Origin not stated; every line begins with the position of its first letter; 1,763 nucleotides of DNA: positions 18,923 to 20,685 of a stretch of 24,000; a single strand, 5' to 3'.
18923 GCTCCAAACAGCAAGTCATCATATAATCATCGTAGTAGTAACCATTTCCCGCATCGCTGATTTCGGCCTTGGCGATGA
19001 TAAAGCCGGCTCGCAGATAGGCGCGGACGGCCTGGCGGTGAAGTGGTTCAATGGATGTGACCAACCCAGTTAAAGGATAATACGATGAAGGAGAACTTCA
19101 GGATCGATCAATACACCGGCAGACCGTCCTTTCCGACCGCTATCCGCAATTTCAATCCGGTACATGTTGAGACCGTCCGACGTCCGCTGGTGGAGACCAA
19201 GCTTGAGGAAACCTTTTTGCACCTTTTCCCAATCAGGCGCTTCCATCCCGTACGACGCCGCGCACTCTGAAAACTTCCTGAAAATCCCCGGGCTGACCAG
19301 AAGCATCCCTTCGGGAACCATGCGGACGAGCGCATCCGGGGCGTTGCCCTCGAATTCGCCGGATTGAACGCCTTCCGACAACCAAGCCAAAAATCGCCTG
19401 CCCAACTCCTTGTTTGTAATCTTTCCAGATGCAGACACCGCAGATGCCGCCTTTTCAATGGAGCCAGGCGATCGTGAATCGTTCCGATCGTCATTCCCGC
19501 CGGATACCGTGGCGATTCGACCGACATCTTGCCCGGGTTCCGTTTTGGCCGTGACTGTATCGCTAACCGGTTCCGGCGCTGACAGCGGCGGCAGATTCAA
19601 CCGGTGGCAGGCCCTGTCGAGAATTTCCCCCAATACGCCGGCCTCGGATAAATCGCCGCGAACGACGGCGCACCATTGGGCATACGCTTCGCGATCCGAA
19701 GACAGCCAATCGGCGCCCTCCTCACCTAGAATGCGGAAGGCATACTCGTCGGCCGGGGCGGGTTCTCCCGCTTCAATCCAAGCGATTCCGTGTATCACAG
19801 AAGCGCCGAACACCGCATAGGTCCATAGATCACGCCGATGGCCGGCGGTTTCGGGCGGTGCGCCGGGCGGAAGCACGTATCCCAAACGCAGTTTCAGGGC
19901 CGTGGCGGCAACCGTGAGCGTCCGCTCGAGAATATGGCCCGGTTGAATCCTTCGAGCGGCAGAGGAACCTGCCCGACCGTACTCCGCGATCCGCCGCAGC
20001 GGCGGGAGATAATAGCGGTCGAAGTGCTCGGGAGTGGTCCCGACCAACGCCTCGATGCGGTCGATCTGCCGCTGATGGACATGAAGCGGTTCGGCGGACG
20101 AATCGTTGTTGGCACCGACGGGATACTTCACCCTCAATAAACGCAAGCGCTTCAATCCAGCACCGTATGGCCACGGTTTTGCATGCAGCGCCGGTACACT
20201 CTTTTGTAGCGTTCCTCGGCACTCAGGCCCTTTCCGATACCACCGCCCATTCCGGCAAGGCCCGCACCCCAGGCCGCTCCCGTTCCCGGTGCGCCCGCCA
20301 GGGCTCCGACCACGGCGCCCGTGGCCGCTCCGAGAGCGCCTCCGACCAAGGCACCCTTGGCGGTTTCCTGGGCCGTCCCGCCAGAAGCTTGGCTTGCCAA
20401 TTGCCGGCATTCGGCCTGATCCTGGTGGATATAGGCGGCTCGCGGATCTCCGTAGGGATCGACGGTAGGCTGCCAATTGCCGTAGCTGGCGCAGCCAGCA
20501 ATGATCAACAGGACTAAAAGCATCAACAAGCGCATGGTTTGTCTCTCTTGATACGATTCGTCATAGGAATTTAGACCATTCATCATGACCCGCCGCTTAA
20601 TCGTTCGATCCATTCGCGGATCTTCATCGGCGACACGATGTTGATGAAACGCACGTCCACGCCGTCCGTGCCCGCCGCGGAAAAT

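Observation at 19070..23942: Seven-gene translationally coupled operon mixing replication, envelope and relaxase-like functions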

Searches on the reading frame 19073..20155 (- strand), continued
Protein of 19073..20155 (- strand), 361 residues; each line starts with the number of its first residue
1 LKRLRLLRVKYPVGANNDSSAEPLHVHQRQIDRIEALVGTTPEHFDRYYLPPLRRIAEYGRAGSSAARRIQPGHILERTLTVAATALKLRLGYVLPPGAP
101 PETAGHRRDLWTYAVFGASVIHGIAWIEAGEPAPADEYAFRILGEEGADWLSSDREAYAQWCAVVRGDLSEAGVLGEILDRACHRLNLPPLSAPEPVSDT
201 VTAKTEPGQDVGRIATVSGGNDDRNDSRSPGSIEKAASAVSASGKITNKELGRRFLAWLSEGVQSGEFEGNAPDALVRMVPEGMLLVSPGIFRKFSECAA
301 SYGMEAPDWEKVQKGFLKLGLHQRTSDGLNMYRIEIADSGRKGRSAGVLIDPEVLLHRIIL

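Call 42: search_protein_families(library=pfam, proteins=[L012:1899-4454:-, L012:4530-5267:+, L012:5793-7145:-, L012:7138-7986:-, L012:8513-8983:+, L012:9172-9567:+, L012:10001-11137:+, L012:11142-13109:+, L012:13121-13834:+, L012:17281-18405:+], max_evalue=0.001)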
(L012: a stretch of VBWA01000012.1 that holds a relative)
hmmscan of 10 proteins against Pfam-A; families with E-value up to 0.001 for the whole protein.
L012:1899-4454:- (851 aa): 3 families
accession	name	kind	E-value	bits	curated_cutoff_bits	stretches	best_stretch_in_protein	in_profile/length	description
PF11130.14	TraC_F_IV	-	4.5e-82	276.5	28.1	1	39-421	1-375/375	TraC protein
PF19044.6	P-loop_TraG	-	2.3e-42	145.5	25.8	1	468-843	10-408/413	TraG P-loop domain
PF12846.13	AAA_10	-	1.5e-09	37.8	27.5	1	482-740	21-290/362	AAA-like domain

L012:4530-5267:+ (245 aa): 0 families

L012:5793-7145:- (450 aa): 1 family
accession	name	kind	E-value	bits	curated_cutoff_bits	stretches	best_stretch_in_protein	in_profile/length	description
PF03743.19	TrbI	-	5.2e-42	144.3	35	1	218-418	1-188/188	Bacterial conjugation TrbI-like protein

L012:7138-7986:- (282 aa): 2 families
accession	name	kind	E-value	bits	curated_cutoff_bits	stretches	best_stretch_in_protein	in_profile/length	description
PF23536.1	TraK_C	-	2.9e-21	76.1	28.5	1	181-276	14-110/110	TraK C-terminal domain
PF06586.17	TraK_N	-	2.1e-16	60.5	24.8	1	74-160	2-91/100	TraK N-terminal domain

L012:8513-8983:+ (156 aa): 0 families

L012:9172-9567:+ (131 aa): 0 families

L012:10001-11137:+ (378 aa): 2 families
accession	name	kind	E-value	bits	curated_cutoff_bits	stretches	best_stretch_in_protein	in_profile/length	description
PF07515.17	TraI_2_C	-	3.2e-24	85.8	27.3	1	245-368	3-124/126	Putative conjugal transfer nickase/helicase TraI C-term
PF07514.17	TraI_2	-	3.6e-21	75.9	23.9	1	2-96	21-115/324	Putative helicase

L012:11142-13109:+ (655 aa): 3 families
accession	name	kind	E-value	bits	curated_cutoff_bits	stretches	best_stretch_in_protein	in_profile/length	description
PF12696.13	TraG-D_C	-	2.2e-11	44.2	22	1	478-604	5-126/126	TraM recognition site of TraD and TraG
PF10412.15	TrwB_AAD_bind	-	3.1e-11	43.3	20.5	2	472-621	243-386/387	Type IV secretion-system coupling protein DNA-binding domain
PF01935.23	DUF87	-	0.00015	22.4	23.2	1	165-203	24-63/220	Helicase HerA, central domain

L012:13121-13834:+ (237 aa): 1 family
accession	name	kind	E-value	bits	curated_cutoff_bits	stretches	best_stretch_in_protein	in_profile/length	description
PF14348.11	DUF4400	-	5.4e-21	75.5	27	1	80-226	36-188/196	Domain of unknown function (DUF4400)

L012:17281-18405:+ (374 aa): 1 family
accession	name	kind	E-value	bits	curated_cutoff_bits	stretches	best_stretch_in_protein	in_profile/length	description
PF10137.14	CAP12-PCTIR_TIR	-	3.6e-19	69.3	24.7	1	233-345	1-117/119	CAP12/Pycsar effector protein, TIR domain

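Call 43: search_protein_families(library=pfam, proteins=[L008:1374-4142:+, L008:4848-5291:-, L008:6133-7425:+, L008:7710-8909:+, L008:9738-10412:+, L008:10458-11324:+, L008:11725-12237:+, L008:12498-13250:+, L008:13471-14505:+, L008:14683-16455:-], max_evalue=0.001)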
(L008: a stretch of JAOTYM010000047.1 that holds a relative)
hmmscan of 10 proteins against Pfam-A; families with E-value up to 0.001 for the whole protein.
L008:1374-4142:+ (922 aa): 10 families
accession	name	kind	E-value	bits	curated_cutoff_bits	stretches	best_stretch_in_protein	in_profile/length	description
PF22352.2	K319L-like_PKD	-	8.9e-89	292.1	27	6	646-729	1-83/84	K319L-like, PKD domain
PF18911.6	PKD_4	-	3e-67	223.1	27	6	639-728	1-83/85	PKD domain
PF21027.3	Sde0182_C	-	2.1e-31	108.8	27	1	464-485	1-22/83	Cellulose-binding protein Sde0182, C-terminal domain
PF02010.21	REJ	-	1e-28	100.6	25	3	610-731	52-168/452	REJ domain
PF17963.7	Big_9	-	1.2e-25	90.7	23.6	3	639-729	1-89/89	Bacterial Ig domain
PF13442.11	Cytochrome_CBB3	-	8.3e-11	42.5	27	1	737-767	4-30/68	Cytochrome C oxidase, cbb3-type, subunit III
PF00034.26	Cytochrom_C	-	5.3e-09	37.7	21.3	1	739-822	4-88/90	Cytochrome c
PF00047.31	ig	-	4.6e-08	33.7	21.8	0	173-204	2-31/81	Immunoglobulin domain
PF13927.12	Ig_3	-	8.7e-08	33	30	0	165-211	1-47/78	Immunoglobulin domain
PF14452.12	Multi_ubiq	-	0.00063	20.3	24.5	0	171-189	43-61/69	Multiubiquitin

L008:4848-5291:- (147 aa): 1 family
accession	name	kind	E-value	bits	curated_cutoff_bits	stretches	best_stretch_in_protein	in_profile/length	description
PF00582.32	Usp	-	2.3e-32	112.9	24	1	1-147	1-141/141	Universal stress protein family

L008:6133-7425:+ (430 aa): 1 family
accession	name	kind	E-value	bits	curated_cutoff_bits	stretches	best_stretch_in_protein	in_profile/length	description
PF00246.29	Peptidase_M14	-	4.9e-13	49.8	21.6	1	62-155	11-113/286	Zinc carboxypeptidase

L008:7710-8909:+ (399 aa): 2 families
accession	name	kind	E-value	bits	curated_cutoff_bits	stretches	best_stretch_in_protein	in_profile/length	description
PF07514.17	TraI_2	-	1.8e-41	142.6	23.9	1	19-241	5-229/324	Putative helicase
PF07515.17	TraI_2_C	-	6.3e-32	110.7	27.3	1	282-395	4-125/126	Putative conjugal transfer nickase/helicase TraI C-term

L008:9738-10412:+ (224 aa): 1 family
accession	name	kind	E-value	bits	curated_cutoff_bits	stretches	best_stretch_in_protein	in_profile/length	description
PF11198.13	DUF2857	-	1.9e-35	122.5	36.8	1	17-186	3-172/174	Protein of unknown function (DUF2857)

L008:10458-11324:+ (288 aa): 1 family
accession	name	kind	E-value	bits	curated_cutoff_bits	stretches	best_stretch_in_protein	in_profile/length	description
PF08900.16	AcaB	-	3.8e-70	236.4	27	1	50-261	1-215/215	Transcriptional regulator AcaB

L008:11725-12237:+ (170 aa): 0 families

L008:12498-13250:+ (250 aa): 0 families

L008:13471-14505:+ (344 aa): 1 family
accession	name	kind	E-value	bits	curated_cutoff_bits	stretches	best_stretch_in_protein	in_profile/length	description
PF00248.27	Aldo_ket_red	-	2.4e-14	53.5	24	1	106-332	20-282/291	Aldo/keto reductase family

L008:14683-16455:- (590 aa): 0 families

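Call 52: search_solved_structures(query=window:19073-20155:-, max_evalue=1)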
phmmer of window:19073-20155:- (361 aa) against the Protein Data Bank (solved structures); distinct sequences matched with E-value up to 1: 2.
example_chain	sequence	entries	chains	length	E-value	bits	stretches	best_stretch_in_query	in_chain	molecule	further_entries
3kq5_A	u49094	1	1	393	9.5e-07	31.4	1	254-297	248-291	Hypothetical cytosolic protein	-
2ipq_X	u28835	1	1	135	1.1e-05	27.9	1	247-344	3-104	Hypothetical protein STY4665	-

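Call 68: predict_structure(alignment_id=A4)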
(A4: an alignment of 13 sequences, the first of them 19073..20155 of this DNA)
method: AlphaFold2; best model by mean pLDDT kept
length: 361 residues; sequences in the alignment: 13
mean_pLDDT: 75.1   pTM: 0.54
mean pLDDT of the five models: 75.1, 72.8, 72.0, 71.5, 71.0
residues with pLDDT >= 90: 149; 70-90: 105; 50-70: 34; < 50: 73
segments of 3 or more residues with pLDDT < 50: 1-20, 194-242, 359-361
pLDDT, mean of each block of 10 residues (from residue 1): 32 38 75 93 94 90 63 84 94 71 83 95 77 70 91 93 90 93 86 46 31 28 34 41 75 93 85 84 87 94 90 93 83 78 86 67 35
secondary structure, 60 per line:
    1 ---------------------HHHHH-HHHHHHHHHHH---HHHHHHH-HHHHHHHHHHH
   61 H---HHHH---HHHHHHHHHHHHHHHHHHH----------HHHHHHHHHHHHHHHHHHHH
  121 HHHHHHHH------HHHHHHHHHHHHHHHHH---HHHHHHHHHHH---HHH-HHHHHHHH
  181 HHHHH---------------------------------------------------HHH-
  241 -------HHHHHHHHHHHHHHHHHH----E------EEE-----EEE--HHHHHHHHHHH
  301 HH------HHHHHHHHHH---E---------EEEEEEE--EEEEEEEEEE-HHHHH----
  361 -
elements in order: H22-26 H28-38 H42-48 H50-61 H65-68 H72-90 H101-128 H135-151 H155-165 H173-185 H248-265 E277-279 E285-287 H290-302 H309-318 E332-338 E341-350 H352-356

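Call 72: fold_search(model_id=the predicted structure, library=pdb)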
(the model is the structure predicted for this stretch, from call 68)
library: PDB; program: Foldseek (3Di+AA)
matches with E <= 10: 173; with E <= 0.001: 1
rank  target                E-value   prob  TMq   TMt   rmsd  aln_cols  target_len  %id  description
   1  3kq5                  1.9e-05  1.00  0.32  0.32  21.9       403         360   17  Crystal structure of an uncharacterized protein from Coxiella burnetii (released 2009-12-08)
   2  8q72_E                3.1e-02  0.15  0.12  0.10  36.7       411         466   14  E. coli plasmid-borne JetABCD(E248A) core in a cleavage-competent state (released 2024-01-31)
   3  6z0c_B                5.9e-01  0.12  0.13  0.20  18.6       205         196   15  Structure of in silico modelled artificial Maquette-3 protein (released 2021-03-17)
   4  8iue_V                1.1e+00  0.21  0.17  0.17  18.0       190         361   15  RNA polymerase III pre-initiation complex melting complex 1 (released 2023-05-24)
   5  5vjs                  1.1e+00  0.06  0.11  0.16  19.7       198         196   15  De Novo Photosynthetic Reaction Center Protein Equipped with Heme B, a synthetic Zn porphyrin, and Zn(II) cations (released 2018-04-25)
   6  5cwf_A                1.2e+00  0.13  0.13  0.22  14.2       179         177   16  Crystal structure of de novo designed helical repeat protein DHR8 (released 2015-12-16)
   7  4roc_A                1.3e+00  0.20  0.18  0.20  16.3       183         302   13  Human TFIIB-related factor 2 (Brf2) and TBP bound to U6#2 promoter (released 2015-12-30)
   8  1bge_A                1.4e+00  0.05  0.10  0.15  14.4       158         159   13  CRYSTAL STRUCTURE OF CANINE AND BOVINE GRANULOCYTE-COLONY STIMULATING FACTOR (G-CSF) (released 1993-10-31)
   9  6jpn_A                1.6e+00  0.15  0.16  0.09  11.5       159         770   18  Crystal structure of the catalytic domain of a multi-domain alginate lyase Dp0100 from thermophilic bacterium Defluvii (released 2019-10-30)
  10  5cwf_D                1.6e+00  0.13  0.16  0.26  15.9       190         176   14  Crystal structure of de novo designed helical repeat protein DHR8 (released 2015-12-16)
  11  6s4n_A                2.0e+00  0.03  0.13  0.16  15.9       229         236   13  LXRbeta ligand binding domain in comlpex with small molecule inhibitors (released 2019-11-27)
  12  6s4u_C                2.1e+00  0.09  0.16  0.22  14.2       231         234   11  LXRbeta ligand binding domain in comlpex with small molecule inhibitors (released 2019-11-27)
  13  6jp4_A                2.2e+00  0.13  0.16  0.09  12.1       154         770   19  Crystal structure of the catalytic domain of a multi-domain alginate lyase Dp0100 from thermophilic bacterium Defluvii (released 2019-10-30)
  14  6s4u_B                2.3e+00  0.09  0.16  0.22  13.2       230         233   13  LXRbeta ligand binding domain in comlpex with small molecule inhibitors (released 2019-11-27)
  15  9qwr_A                2.4e+00  0.04  0.09  0.17  19.7       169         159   14  MIC60 helical bundle dimer (released 2026-02-25)
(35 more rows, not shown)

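Call 86: search_protein_families(library=padloc, proteins=[window:19073-20155:-], max_evalue=0.01)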
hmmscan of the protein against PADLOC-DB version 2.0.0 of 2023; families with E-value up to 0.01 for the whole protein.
window:19073-20155:- (361 aa): 0 families

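Call 94: search_protein_families(library=phrogs, proteins=[L002:6115-6363:+, L002:6360-6743:+, L002:6676-7416:+, L002:8083-8334:+], max_evalue=0.01)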
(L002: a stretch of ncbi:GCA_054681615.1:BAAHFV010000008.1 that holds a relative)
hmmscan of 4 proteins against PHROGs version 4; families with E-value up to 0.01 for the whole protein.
L002:6115-6363:+ (82 aa): 7 families
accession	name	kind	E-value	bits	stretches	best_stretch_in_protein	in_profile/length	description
phrog_35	-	transcription regulation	2.5e-19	71.1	1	1-65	75-141/181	transcriptional repressor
phrog_409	-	transcription regulation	3.3e-09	38.4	1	5-53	18-66/127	transcriptional regulator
phrog_8008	-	DNA, RNA and nucleotide metabolism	8.4e-08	32.8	1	10-43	13-44/66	DNA binding protein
phrog_25161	-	unknown function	2.8e-06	28.4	1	4-64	8-70/163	-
phrog_57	-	head and packaging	0.00046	21.1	1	15-39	16-40/199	terminase small subunit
phrog_101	-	transcription regulation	0.0016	19.2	1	7-48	30-71/203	CII-like transcriptional activator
phrog_4779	-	transcription regulation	0.0026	19.2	1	15-48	19-52/98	transcriptional regulator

L002:6360-6743:+ (127 aa): 10 families
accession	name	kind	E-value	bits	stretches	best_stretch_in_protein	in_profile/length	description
phrog_1032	-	DNA, RNA and nucleotide metabolism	3.1e-25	90.7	1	1-120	1-120/281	replication initiation protein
phrog_8540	-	DNA, RNA and nucleotide metabolism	7.1e-15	56.7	1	1-72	1-70/196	replication initiation O-like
phrog_4617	-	DNA, RNA and nucleotide metabolism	8.7e-12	46.1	1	1-111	1-104/223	replication initiation protein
phrog_270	-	DNA, RNA and nucleotide metabolism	1.2e-11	45.7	1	3-71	28-99/383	replication initiation protein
phrog_391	-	DNA, RNA and nucleotide metabolism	1.8e-10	41.9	1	1-75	1-73/298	replication initiation O-like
phrog_678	-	DNA, RNA and nucleotide metabolism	8.7e-08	33.1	1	5-104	63-145/346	replication initiation O-like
phrog_6643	-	DNA, RNA and nucleotide metabolism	1.9e-06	28.6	1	1-70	1-68/313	replication initiation protein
phrog_186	-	DNA, RNA and nucleotide metabolism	2.7e-05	25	1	10-79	35-102/308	DnaD-like helicase loader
phrog_11896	-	DNA, RNA and nucleotide metabolism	7.4e-05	23.8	1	1-72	3-73/225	primosomal protein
phrog_345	-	DNA, RNA and nucleotide metabolism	0.0011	19.8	1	14-82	43-110/297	replication initiation O-like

L002:6676-7416:+ (246 aa): 2 families
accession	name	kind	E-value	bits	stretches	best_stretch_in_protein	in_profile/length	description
phrog_11527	-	unknown function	2e-22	81.2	1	102-193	210-303/333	-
phrog_391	-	DNA, RNA and nucleotide metabolism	0.00026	21.7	1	93-189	206-278/298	replication initiation O-like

L002:8083-8334:+ (83 aa): 0 families

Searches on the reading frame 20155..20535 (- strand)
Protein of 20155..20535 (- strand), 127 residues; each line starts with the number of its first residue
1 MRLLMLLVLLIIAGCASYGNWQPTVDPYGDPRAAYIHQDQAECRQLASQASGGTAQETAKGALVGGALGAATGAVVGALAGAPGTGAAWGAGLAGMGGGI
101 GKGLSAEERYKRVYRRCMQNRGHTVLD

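Call 5: search_protein_families(library=pfam, proteins=[window:20155-20535:-], max_evalue=0.1)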
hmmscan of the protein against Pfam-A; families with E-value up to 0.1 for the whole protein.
window:20155-20535:- (127 aa): 2 families
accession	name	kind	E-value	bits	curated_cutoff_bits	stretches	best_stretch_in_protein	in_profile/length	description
PF13436.11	Gly-zipper_OmpA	-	1.8e-06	28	27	1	59-101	1-43/44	Glycine-zipper domain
PF13488.11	Gly-zipper_Omp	-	0.026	14.9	25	2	52-78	14-40/46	Glycine zipper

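Call 6: search_protein_families(library=ncbifam, proteins=[window:20155-20535:-], max_evalue=0.1)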
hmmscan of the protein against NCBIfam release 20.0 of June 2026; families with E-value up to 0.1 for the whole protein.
window:20155-20535:- (127 aa): 3 families
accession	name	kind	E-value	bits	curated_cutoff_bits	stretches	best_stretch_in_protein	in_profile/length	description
NF053611.1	YiaD_Gzip_OmpA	equivalog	0.00058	19.6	175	1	48-107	15-74/206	YiaD family glycine zipper/OmpA-like lipoprotein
NF033894.1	Eex_IncN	subfamily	0.034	14.1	33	0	4-44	6-43/65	EexN family lipoprotein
NF041250.1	VI_TagQ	equivalog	0.07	12.4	300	1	10-99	18-102/301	type VI secretion system-associated lipoprotein TagQ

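Call 7: search_protein_families(library=phrogs, proteins=[window:20155-20535:-], max_evalue=0.01)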
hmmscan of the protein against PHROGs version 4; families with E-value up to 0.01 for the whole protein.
window:20155-20535:- (127 aa): 1 family
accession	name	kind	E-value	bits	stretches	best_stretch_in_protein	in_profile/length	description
phrog_15869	-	unknown function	0.0008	20.5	1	57-111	42-96/137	-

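Call 86: search_protein_families(library=padloc, proteins=[window:20155-20535:-], max_evalue=0.01)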
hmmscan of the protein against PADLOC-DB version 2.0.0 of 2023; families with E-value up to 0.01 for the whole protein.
window:20155-20535:- (127 aa): 0 families
